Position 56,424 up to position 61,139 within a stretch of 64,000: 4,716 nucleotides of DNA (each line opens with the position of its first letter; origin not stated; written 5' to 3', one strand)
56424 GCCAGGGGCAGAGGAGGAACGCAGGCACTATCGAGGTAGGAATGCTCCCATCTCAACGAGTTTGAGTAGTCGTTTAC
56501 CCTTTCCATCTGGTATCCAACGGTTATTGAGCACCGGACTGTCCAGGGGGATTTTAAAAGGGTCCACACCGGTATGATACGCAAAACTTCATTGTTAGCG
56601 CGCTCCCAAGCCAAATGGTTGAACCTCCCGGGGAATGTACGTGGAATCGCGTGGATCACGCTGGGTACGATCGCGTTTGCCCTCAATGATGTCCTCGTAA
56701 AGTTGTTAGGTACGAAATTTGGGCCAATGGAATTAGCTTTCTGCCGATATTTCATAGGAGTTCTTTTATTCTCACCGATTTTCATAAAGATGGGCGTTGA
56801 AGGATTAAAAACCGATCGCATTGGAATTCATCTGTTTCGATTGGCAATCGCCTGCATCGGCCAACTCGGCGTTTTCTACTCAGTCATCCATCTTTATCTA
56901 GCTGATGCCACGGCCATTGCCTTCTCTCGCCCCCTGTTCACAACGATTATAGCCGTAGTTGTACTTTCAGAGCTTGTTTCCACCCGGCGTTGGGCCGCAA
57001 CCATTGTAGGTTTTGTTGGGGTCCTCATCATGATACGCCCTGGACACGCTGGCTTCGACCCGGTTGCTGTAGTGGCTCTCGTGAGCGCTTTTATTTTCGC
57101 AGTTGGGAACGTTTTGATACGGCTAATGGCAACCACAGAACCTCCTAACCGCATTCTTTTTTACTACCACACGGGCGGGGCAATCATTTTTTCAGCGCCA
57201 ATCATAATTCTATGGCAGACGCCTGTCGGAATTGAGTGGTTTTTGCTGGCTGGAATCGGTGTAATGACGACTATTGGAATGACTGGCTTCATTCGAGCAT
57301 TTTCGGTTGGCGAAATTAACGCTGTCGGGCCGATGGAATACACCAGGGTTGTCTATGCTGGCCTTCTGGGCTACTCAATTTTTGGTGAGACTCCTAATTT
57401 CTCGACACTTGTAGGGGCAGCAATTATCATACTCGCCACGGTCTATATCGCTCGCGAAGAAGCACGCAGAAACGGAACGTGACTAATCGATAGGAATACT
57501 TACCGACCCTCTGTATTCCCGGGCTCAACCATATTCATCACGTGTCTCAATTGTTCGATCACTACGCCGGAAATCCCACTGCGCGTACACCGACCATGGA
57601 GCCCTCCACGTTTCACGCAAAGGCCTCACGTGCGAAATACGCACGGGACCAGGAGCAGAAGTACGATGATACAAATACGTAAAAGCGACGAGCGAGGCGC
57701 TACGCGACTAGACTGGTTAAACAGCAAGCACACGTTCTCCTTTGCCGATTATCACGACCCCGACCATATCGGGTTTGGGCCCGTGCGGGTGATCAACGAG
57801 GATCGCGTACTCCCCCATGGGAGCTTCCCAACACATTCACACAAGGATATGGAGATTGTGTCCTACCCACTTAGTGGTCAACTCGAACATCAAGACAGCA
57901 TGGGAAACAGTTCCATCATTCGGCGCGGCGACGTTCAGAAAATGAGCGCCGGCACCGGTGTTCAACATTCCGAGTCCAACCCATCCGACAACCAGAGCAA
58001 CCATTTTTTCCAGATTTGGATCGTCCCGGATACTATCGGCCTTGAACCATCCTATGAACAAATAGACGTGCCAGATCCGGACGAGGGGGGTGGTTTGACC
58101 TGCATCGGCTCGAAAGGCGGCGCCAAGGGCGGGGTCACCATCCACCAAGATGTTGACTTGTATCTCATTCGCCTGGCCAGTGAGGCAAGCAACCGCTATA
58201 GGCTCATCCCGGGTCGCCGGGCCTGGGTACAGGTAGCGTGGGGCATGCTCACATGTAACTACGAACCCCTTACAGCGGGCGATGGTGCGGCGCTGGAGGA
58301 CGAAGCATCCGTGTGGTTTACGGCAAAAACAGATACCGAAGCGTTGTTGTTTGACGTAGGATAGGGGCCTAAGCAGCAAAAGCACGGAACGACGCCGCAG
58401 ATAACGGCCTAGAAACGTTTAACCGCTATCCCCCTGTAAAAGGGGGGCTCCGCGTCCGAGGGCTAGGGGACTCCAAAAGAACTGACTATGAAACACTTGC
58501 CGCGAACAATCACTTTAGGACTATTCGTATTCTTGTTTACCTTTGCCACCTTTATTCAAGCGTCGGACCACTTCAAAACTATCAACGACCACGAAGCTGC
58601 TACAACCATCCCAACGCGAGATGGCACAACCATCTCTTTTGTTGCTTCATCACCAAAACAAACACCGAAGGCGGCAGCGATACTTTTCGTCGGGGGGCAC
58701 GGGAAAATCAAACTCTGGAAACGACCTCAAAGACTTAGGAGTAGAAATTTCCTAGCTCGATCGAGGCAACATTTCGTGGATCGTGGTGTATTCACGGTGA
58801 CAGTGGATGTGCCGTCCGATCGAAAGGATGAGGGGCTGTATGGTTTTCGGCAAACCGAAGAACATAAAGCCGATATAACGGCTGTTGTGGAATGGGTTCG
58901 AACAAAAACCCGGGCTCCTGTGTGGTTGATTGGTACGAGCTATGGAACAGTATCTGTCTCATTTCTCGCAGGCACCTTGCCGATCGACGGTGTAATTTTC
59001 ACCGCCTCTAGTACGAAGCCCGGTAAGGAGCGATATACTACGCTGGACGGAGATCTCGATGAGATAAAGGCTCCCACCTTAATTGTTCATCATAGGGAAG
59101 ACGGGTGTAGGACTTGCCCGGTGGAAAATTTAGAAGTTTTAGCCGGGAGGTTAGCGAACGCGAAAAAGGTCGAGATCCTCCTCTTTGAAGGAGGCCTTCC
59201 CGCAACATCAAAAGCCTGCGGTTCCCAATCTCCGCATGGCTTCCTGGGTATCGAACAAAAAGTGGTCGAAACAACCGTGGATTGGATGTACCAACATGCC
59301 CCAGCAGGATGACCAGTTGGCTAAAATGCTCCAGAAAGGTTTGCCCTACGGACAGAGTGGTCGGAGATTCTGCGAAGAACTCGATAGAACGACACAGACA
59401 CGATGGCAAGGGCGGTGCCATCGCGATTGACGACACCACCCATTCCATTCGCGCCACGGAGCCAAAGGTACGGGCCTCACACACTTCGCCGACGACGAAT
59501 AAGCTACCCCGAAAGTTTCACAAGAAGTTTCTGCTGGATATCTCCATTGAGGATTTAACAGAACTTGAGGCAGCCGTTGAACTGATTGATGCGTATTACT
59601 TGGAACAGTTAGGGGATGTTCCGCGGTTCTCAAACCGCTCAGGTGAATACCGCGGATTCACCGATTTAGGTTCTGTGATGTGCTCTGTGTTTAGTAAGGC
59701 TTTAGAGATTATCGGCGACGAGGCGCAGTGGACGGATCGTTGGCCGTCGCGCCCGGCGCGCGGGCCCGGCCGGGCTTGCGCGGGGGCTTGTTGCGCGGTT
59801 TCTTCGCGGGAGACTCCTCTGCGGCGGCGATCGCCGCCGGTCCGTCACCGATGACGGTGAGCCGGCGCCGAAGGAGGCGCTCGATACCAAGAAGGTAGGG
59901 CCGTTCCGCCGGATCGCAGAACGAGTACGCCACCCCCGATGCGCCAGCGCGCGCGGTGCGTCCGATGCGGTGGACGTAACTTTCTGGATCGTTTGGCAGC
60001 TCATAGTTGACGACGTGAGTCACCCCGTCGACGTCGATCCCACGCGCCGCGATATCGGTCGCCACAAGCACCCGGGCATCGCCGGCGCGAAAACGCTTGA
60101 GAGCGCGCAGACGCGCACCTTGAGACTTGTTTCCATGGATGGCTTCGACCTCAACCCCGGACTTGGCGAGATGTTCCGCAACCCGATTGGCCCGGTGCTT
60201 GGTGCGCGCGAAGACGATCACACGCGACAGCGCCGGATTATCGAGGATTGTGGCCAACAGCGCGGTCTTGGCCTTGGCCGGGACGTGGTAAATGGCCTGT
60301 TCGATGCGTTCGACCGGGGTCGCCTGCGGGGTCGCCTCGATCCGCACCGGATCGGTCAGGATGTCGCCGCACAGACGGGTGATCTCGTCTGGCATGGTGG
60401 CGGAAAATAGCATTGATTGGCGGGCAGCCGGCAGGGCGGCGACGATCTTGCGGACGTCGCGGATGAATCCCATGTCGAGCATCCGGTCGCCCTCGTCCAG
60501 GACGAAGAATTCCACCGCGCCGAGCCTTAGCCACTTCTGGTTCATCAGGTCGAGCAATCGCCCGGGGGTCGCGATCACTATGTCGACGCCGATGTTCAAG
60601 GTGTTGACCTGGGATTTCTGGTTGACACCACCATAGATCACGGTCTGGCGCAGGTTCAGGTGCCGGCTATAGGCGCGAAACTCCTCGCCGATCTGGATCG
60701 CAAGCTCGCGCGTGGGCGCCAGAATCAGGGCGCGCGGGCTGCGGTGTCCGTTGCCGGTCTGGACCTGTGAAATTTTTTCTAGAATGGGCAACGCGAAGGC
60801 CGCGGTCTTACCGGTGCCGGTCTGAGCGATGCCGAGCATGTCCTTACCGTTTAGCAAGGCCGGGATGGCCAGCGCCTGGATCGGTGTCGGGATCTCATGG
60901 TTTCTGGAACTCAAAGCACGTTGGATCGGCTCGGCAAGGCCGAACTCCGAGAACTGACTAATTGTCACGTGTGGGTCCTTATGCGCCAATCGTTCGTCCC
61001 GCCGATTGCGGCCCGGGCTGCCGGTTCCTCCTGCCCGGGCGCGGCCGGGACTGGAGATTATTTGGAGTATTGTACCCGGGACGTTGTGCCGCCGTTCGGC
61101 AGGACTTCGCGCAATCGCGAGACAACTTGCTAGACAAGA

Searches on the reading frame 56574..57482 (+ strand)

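Call 75: search_protein_families(library=pfam, proteins=[window:56574-57482:+], max_evalue=0.001)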
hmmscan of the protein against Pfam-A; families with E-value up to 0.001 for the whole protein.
window:56574-57482:+ (302 aa): 1 family
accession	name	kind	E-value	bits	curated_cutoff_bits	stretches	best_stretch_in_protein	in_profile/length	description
PF00892.27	EamA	-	3e-26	92.7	28.2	2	23-154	2-134/135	EamA-like transporter family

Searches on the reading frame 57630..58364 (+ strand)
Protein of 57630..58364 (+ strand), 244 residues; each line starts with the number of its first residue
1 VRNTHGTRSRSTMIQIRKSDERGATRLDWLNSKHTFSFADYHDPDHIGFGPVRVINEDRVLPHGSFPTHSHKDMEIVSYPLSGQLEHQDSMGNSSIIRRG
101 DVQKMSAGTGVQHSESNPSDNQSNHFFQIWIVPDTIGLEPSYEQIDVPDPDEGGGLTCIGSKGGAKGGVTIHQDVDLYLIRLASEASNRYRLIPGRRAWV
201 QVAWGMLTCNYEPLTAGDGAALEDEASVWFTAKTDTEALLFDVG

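Call 75: search_protein_families(library=pfam, proteins=[window:57630-58364:+], max_evalue=0.001)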
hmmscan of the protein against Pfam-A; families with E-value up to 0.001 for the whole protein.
window:57630-58364:+ (244 aa): 3 families
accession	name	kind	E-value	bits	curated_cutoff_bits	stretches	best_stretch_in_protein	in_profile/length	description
PF02678.22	Pirin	-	7.3e-32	110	26.1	1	22-131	8-108/108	Pirin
PF17954.7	Pirin_C_2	-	3.6e-23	82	22.9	1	159-243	2-86/86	Quercetinase C-terminal cupin domain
PF07883.17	Cupin_2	-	0.00023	21.3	27.2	0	60-121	5-62/70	Cupin domain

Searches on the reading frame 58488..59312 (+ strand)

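Call 75: search_protein_families(library=pfam, proteins=[window:58488-59312:+], max_evalue=0.001)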
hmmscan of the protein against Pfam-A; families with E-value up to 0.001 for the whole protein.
window:58488-59312:+ (274 aa): 1 family
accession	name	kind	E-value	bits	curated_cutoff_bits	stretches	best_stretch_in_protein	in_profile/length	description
PF02129.25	Peptidase_S15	-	1.4e-05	25.4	23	1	79-161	30-113/262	X-Pro dipeptidyl-peptidase (S15 family)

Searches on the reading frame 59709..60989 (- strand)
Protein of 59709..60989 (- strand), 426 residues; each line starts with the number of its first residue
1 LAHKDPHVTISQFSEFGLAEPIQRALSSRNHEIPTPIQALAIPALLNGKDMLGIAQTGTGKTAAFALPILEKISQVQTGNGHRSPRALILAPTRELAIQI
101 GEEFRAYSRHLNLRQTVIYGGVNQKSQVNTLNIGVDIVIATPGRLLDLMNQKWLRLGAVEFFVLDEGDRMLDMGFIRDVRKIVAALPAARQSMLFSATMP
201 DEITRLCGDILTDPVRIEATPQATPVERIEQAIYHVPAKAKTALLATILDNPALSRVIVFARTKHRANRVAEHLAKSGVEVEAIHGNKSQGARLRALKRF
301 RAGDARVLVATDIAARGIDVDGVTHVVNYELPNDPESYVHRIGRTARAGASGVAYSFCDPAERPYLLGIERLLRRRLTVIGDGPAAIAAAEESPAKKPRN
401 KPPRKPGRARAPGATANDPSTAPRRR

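Call 75: search_protein_families(library=pfam, proteins=[window:59709-60989:-], max_evalue=0.001)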
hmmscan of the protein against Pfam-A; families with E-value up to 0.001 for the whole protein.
window:59709-60989:- (426 aa): 4 families
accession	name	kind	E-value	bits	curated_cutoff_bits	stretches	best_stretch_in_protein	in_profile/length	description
PF00270.35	DEAD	-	5.2e-53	179.6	26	1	35-205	1-166/167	DEAD/DEAH box helicase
PF00271.37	Helicase_C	-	1.2e-32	112.8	23.5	1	242-349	3-110/110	Helicase conserved C-terminal domain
PF04851.21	ResIII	-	1e-06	29.2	22.5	1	48-199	23-162/164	Type III restriction enzyme, res subunit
PF06862.17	Utp25_C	-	0.00077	19.6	32.8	0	244-339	36-134/190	Utp25, C-terminal domain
